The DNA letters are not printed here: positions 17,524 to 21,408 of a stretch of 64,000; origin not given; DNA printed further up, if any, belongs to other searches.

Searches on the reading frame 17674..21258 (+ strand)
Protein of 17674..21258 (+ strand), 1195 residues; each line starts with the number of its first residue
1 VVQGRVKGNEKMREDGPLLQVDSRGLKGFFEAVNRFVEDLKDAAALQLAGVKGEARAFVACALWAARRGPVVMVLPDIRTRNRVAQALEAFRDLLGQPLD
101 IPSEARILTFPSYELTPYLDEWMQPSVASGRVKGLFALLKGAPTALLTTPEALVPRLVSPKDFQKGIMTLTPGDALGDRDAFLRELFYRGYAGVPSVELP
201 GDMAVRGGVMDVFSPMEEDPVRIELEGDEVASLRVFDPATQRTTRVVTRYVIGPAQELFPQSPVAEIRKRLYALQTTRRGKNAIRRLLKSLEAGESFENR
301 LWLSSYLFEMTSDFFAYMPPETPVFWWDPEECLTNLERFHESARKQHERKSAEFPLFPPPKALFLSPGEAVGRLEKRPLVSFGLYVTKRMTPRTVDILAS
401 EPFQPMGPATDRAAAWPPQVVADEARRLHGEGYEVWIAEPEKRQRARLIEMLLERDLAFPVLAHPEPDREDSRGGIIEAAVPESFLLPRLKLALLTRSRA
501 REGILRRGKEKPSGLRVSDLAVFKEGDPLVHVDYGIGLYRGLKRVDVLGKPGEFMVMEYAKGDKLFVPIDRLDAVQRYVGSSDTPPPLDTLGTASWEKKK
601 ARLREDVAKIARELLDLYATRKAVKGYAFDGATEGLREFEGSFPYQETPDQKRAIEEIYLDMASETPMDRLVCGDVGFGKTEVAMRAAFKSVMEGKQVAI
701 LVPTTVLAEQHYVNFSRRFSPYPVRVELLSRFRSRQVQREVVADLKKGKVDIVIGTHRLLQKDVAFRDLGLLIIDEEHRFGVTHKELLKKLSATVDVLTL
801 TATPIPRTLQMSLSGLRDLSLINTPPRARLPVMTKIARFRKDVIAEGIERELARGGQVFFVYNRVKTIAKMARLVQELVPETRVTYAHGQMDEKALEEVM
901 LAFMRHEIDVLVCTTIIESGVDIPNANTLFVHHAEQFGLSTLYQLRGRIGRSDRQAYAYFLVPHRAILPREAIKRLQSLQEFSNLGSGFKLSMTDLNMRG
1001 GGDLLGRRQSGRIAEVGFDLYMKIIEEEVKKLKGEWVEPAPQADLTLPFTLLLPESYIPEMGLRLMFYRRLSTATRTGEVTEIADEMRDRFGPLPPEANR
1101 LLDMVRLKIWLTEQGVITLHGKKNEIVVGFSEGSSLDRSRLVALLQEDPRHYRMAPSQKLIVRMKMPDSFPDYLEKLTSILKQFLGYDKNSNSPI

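Call 59: search_protein_families(library=pfam, proteins=[window:17674-21258:+], max_evalue=0.00001)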
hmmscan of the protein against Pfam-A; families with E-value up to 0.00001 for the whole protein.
window:17674-21258:+ (1195 aa): 7 families
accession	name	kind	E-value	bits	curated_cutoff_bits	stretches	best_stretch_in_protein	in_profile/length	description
PF00270.35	DEAD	-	1.1e-27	97.2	26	1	648-810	1-165/167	DEAD/DEAH box helicase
PF03461.20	TRCF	-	3.6e-22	79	25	1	1047-1138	1-92/95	TRCF domain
PF00271.37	Helicase_C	-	1.2e-19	71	23.5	1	851-952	11-109/110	Helicase conserved C-terminal domain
PF02559.22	CarD_TRCF_RID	-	7.1e-18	64.9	23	1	523-579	1-57/57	CarD-like/TRCF RID domain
PF17757.6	UvrB_inter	-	3.3e-17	62.8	22.9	1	178-257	10-90/91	UvrB interaction domain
PF04851.21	ResIII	-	4e-12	46.8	22.5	1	648-804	5-162/164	Type III restriction enzyme, res subunit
PF22590.2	Cas3-like_C_2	-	6.9e-06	26.7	27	0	855-953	2-105/106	CRISPR-associated nuclease/helicase Cas3, C-terminal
